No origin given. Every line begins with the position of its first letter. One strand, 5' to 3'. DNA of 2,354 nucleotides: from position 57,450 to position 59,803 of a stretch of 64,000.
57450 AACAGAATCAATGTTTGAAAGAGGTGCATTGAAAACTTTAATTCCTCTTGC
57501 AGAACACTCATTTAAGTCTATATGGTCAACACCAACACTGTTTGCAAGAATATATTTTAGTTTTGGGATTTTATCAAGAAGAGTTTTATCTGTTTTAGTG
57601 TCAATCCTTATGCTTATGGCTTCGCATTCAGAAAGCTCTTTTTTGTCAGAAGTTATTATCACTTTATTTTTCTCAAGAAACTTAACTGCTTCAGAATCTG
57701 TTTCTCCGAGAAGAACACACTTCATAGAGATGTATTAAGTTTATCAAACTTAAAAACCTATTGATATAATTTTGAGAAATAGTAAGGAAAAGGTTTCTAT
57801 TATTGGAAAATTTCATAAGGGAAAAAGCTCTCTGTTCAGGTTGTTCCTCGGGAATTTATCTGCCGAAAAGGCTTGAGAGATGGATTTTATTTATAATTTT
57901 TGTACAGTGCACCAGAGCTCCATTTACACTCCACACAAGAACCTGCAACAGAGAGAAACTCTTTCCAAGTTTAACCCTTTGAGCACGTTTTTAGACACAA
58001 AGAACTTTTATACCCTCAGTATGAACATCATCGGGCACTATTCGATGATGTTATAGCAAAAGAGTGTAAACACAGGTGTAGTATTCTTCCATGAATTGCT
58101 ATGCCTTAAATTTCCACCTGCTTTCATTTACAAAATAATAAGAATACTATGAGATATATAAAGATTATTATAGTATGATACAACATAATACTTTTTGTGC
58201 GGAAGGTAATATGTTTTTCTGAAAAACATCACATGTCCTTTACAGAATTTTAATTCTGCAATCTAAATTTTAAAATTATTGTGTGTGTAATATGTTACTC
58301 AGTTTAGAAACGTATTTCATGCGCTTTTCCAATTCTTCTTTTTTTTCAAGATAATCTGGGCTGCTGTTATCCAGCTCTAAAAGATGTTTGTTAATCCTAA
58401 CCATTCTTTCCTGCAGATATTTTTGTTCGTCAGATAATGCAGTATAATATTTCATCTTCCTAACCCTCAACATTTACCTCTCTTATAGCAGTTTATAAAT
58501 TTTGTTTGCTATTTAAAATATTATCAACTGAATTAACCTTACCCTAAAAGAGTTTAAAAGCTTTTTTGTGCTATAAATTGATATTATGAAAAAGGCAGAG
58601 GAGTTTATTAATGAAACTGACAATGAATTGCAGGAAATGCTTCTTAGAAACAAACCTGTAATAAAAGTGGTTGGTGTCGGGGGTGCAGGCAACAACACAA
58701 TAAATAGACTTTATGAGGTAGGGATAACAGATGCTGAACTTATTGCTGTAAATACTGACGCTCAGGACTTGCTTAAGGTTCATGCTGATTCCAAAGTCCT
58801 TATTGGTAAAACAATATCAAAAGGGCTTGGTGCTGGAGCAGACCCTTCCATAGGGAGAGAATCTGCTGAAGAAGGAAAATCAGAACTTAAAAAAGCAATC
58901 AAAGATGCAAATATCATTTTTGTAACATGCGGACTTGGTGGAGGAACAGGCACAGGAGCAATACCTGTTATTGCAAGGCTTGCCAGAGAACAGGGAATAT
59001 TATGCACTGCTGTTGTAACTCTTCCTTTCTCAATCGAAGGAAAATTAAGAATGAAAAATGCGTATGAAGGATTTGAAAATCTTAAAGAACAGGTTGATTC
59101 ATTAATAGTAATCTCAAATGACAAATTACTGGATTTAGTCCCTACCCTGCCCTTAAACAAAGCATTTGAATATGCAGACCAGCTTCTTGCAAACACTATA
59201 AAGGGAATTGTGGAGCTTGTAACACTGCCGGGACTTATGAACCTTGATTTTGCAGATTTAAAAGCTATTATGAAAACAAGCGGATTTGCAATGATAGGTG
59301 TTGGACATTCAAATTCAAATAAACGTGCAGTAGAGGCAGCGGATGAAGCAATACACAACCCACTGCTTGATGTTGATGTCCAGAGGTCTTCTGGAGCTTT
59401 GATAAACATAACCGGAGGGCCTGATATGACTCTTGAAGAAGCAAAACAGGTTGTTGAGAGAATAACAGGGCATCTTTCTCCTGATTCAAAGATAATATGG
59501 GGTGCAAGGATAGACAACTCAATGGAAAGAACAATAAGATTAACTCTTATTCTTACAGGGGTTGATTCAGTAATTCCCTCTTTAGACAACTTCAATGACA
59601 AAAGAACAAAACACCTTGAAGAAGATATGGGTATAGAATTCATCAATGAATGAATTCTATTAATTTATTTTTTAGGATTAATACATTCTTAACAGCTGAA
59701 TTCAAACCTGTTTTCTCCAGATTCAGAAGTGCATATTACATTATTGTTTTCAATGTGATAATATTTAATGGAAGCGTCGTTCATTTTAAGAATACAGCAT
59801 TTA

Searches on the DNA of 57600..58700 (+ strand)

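Call 4: search_rna_families(source=window, start=57600, end=58700, threshold=evalue, max_evalue=10, show_alignments=4)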
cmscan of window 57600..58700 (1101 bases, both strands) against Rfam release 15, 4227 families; matches with E-value up to 10: 11.
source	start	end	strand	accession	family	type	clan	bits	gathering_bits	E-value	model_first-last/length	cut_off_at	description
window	57750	57848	-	RF01220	snoR104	Gene; snRNA; snoRNA; HACA-box;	-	18.2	40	3.1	1-118/118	no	Small nucleolar RNA snoR104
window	58241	58311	+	RF00114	S15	Cis-reg; leader;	CL00121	18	39.5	0.18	7-80/117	no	Ribosomal S15 leader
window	57756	57842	+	RF01429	snoR130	Gene; snRNA; snoRNA; CD-box;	-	17.5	40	3.5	1-122/122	no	small nucleolar RNA snoR130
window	58538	58613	+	RF02934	caiA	Gene; sRNA;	-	17.1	55.5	7.5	1-78/78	no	caiA RNA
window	57882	57951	+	RF02595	EBv-sisRNA-1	Gene;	-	16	58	0.93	1-81/81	no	Epstein-Barr virus stable intronic sequence RNA 1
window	58379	58467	-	RF02453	ncr952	Gene; sRNA;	-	14.7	100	1.8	1-143/143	no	Bacillus sRNA ncr952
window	57870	57968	-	RF02120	FTX_2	Gene; lncRNA;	-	14.7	48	6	1-97/97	no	FTX transcript, XIST regulator conserved region 2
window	58509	58565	-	RF00943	MIR824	Gene; miRNA;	-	13.9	100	3.1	519-580/654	no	MIR824 microRNA precursor family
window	57640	57722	-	RF01824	RUF20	Gene;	-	13.7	60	1.2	1-425/425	no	RNA of unknown function 20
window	58492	58553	-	RF02060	STnc410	Gene; sRNA;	-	13.5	50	4.4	1-158/158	no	Enterobacterial sRNA STnc410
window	58215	58324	+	RF02079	STnc180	Gene; sRNA;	-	13.4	50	8.9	1-208/208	no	Enterobacterial sRNA STnc180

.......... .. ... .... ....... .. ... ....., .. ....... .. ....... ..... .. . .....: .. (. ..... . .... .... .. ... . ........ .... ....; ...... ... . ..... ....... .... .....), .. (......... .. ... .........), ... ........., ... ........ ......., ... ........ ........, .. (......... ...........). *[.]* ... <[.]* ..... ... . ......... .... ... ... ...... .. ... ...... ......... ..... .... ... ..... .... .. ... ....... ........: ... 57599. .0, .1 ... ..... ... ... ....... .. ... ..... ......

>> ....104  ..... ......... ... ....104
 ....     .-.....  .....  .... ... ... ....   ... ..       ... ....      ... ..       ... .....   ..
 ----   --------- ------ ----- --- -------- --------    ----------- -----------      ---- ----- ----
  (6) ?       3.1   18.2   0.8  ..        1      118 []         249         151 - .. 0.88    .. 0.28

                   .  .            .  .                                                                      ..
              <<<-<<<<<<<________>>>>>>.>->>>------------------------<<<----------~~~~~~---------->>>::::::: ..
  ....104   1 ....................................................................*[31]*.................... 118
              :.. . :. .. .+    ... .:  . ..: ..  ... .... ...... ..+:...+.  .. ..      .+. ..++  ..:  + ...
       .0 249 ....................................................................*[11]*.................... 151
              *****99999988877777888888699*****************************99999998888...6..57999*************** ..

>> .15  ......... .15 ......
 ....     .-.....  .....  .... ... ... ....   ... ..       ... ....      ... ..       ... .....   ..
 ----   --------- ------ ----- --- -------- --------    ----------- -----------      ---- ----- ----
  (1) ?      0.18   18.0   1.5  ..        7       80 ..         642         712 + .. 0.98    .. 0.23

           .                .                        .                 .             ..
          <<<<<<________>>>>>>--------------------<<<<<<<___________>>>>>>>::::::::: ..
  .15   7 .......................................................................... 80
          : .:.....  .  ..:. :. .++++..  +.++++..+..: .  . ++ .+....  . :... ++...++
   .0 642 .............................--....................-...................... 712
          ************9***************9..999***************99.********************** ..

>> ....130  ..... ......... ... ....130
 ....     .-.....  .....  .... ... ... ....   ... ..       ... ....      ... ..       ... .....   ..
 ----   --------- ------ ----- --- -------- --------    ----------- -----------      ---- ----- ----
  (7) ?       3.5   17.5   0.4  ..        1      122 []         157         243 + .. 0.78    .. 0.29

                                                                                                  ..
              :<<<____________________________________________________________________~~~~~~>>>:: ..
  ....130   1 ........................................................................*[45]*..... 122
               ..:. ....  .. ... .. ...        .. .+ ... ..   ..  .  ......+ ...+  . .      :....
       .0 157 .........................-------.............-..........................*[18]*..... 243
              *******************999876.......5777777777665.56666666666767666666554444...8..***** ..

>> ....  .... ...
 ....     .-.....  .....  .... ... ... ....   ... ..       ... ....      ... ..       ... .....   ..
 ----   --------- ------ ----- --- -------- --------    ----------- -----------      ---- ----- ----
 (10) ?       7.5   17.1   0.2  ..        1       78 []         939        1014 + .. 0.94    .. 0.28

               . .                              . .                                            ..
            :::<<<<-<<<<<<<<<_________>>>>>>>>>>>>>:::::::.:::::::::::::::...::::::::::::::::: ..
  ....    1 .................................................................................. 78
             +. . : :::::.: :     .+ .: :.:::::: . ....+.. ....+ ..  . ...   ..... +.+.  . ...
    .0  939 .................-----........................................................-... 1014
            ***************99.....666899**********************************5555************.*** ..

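Call 54: search_dna_similar(query=window:57726-58275:+, collection=phages, mode=distant, max_evalue=0.01, max_rows=10)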
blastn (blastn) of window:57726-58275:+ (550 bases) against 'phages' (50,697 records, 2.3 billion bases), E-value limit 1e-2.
No match.

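Call 55: search_dna_similar(query=window:57726-58275:+, collection=plasmids, mode=distant, max_evalue=0.01, max_rows=10)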
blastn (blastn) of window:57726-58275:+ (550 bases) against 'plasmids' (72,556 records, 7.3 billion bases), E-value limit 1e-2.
No match.

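Call 69: build_rna_model(alignment_id=A1, structure=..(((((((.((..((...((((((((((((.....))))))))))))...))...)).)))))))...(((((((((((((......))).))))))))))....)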
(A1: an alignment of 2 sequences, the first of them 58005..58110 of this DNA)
Model R1 built from alignment A1 (2 sequences, 106 columns); structure: as given.
model positions 106; base pairs 36; branch points 1; effective number of sequences 0.68; information 0.59 bits per position. Calibrated on 0.2 Mb of random sequence (short: E-values are rough).
structure used (alignment columns):
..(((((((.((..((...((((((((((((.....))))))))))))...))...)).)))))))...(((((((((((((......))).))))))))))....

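Call 70: search_with_rna_model(model_id=R1, sources=[window, L004, L005, L006, L009, L011, L014, L020, L022, L024, L001, L008, L010, L015], max_evalue=10)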
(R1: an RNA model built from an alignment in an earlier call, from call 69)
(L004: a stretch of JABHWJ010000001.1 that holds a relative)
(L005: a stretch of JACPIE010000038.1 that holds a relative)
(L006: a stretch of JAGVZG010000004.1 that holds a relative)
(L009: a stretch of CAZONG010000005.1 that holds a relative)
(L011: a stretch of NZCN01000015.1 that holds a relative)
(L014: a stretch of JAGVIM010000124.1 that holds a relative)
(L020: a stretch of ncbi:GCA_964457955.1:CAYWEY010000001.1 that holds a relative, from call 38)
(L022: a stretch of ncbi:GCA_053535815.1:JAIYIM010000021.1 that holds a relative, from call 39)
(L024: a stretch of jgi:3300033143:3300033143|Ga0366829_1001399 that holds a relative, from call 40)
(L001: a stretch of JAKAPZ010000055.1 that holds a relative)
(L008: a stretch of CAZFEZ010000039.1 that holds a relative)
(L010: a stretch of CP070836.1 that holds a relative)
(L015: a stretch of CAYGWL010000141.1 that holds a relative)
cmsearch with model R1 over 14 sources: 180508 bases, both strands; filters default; matches with E-value up to 10: 4.
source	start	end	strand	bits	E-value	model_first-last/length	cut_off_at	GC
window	58005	58110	+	130.9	1.3e-30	1-106/106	no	0.37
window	57970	58070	-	21.7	0.0076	1-106/106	no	0.36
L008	760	851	-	16.5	0.16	1-106/106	no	0.29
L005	420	483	+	12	2.3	1-106/106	no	0.38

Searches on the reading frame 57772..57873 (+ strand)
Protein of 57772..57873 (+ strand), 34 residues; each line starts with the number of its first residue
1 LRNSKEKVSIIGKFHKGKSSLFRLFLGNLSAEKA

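Call 85: search_protein_families(library=pfam, proteins=[window:57772-57873:+], max_evalue=5)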
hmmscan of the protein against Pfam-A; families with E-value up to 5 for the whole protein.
seq(34 aa): 2 families
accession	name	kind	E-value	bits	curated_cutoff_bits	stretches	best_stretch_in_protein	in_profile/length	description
PF00005.33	ABC_tran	-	0.03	15.3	25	1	4-32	10-38/137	ABC transporter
PF01926.29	MMR_HSR1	-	0.047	14.2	21.9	1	7-30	1-23/113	50S ribosome-binding GTPase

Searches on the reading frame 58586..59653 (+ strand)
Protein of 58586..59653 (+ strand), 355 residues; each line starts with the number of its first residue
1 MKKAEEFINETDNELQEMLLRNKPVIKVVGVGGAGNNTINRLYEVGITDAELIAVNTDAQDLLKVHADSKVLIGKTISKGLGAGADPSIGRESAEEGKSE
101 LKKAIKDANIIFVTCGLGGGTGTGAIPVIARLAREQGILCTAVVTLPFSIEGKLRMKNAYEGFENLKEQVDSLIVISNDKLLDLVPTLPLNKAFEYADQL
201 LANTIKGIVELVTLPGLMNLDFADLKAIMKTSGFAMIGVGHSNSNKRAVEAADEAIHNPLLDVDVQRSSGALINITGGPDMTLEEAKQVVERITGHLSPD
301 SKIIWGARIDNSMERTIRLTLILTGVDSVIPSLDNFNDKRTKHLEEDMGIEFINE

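Call 8: find_encoding_contigs(protein=window:58586-59653:+, flank=10000, max_places=10)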
Protein window:58586-59653:+ (355 aa): no gene with exactly this product is on record in the collection.

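Call 19: search_protein_families(library=pfam, proteins=[window:58586-59653:+], max_evalue=0.01)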
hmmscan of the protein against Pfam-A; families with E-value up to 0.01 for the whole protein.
window:58586-59653:+ (355 aa): 2 families
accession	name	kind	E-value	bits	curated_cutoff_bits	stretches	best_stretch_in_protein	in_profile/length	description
PF00091.31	Tubulin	-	2.5e-49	168.6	33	1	26-185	2-189/190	Tubulin/FtsZ family, GTPase domain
PF12327.13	FtsZ_C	-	6.2e-33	113.4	27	1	233-327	1-95/95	FtsZ family, C-terminal domain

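Call 21: find_homologous_proteins(query=window:58586-59653:+, max_evalue=1e-40)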
Query window:58586-59653:+ (355 aa): 7981 proteins with E <= 1e-40 among 8000 candidates; the best 120 are listed.
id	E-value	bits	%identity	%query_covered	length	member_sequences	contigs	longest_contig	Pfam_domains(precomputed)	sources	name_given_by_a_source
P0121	1.2e-124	434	58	97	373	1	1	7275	PF00091.32,PF12327.14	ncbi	-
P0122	7.0e-124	431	57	98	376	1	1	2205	PF00091.32,PF12327.14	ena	-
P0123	1.3e-123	431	56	98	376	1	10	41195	PF00091.32,PF12327.14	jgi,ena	-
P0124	1.4e-123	430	59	97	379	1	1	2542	PF00091.32,PF12327.14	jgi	-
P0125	1.4e-123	430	56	98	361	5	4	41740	PF00091.32,PF12327.14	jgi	-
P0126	1.6e-123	430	56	98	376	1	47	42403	PF00091.32,PF12327.14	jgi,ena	-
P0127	1.7e-123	430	56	98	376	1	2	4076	PF00091.32,PF12327.14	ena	-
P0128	1.1e-122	428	59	97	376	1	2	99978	PF00091.32,PF12327.14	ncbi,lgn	-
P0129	1.1e-122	428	56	98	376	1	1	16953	PF00091.32,PF12327.14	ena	-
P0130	1.8e-122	427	58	97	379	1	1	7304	PF00091.32,PF12327.14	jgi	-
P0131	2.0e-122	427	56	98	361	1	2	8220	PF00091.32,PF12327.14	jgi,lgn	jgi:cell division protein FtsZ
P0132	2.9e-122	426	56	98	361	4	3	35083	PF00091.32,PF12327.14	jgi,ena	-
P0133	6.7e-122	425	58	97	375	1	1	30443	PF00091.32,PF12327.14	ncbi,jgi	-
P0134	7.4e-122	425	58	97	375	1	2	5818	PF00091.32,PF12327.14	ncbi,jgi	-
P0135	1.1e-121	424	56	97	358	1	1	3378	PF00091.32,PF12327.14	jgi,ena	-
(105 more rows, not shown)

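Call 38: find_encoding_contigs(protein=P0128, flank=5000, max_places=2)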
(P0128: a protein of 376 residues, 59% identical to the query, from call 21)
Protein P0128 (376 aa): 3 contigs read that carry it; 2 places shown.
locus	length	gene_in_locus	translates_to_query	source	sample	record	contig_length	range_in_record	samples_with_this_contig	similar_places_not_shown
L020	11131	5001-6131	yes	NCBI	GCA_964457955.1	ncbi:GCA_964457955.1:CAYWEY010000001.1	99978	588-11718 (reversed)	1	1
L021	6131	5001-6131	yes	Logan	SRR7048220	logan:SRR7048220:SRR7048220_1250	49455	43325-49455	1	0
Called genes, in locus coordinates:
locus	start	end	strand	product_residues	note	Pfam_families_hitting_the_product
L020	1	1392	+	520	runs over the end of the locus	-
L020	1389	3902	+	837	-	-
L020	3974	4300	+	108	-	PF01918:Alba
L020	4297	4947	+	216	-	PF00254:FKBP_C, PF22199:FKBP26_IF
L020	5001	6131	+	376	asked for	PF00091:Tubulin, PF12327:FtsZ_C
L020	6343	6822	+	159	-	PF03439:Spt5-NGN, PF00467:KOW (weak)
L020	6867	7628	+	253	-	PF03946:Ribosomal_L11_N, PF00298:Ribosomal_L11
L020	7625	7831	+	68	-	-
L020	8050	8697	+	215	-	PF00687:Ribosomal_L1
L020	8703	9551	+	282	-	PF00466:Ribosomal_L10, PF17777:RL10P_insert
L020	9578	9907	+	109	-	PF00428:Ribosomal_60s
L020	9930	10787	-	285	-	-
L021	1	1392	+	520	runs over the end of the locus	-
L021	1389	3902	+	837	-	-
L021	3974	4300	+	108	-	PF01918:Alba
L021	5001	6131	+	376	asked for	PF00091:Tubulin, PF12327:FtsZ_C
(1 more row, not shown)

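Call 39: find_encoding_contigs(protein=P0121, flank=5000, max_places=2)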
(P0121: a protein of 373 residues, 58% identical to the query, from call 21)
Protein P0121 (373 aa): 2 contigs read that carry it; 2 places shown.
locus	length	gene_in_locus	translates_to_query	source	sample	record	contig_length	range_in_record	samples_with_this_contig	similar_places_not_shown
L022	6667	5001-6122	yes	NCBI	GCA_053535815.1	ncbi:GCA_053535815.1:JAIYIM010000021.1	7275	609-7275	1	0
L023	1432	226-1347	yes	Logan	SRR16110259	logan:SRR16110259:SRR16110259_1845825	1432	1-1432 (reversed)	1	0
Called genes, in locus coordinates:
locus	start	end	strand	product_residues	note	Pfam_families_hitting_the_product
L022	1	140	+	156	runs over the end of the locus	PF01022:HTH_5 (weak), PF13404:HTH_AsnC-type, PF13412:HTH_24, PF12840:HTH_20 (weak), PF22482:AsnC_trans_reg_3 (weak), PF01037:AsnC_trans_reg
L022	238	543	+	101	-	-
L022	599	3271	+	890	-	PF00690:Cation_ATPase_N, PF00122:E1-E2_ATPase, PF00702:Hydrolase, PF13246:Cation_ATPase, PF00689:Cation_ATPase_C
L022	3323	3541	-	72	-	-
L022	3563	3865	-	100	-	-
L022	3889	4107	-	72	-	-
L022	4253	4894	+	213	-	PF00254:FKBP_C, PF22199:FKBP26_IF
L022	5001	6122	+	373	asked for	PF00091:Tubulin, PF12327:FtsZ_C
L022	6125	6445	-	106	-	-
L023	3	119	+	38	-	?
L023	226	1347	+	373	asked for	PF00091:Tubulin, PF12327:FtsZ_C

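Call 40: find_encoding_contigs(protein=P0133, flank=5000, max_places=2)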
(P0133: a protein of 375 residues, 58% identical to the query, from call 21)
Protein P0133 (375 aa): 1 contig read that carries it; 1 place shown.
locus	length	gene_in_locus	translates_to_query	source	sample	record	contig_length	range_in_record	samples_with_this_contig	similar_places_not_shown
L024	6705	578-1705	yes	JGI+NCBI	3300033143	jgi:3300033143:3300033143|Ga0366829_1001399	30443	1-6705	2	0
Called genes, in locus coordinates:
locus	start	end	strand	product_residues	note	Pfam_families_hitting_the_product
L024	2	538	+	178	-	?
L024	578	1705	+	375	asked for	PF00091:Tubulin, PF12327:FtsZ_C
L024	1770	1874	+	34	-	-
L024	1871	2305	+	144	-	PF02357:NusG (faint), PF03439:Spt5-NGN, PF00467:KOW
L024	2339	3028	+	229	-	PF03946:Ribosomal_L11_N, PF00298:Ribosomal_L11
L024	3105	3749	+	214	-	PF00687:Ribosomal_L1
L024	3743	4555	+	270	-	PF00466:Ribosomal_L10, PF17777:RL10P_insert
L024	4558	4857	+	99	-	PF00428:Ribosomal_60s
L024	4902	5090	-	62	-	-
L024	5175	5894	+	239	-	PF00350:Dynamin_N (faint), PF03193:RsgA_GTPase, PF01926:MMR_HSR1, PF02421:FeoB_N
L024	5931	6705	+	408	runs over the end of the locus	PF01676:Metalloenzyme, PF10143:PhosphMutase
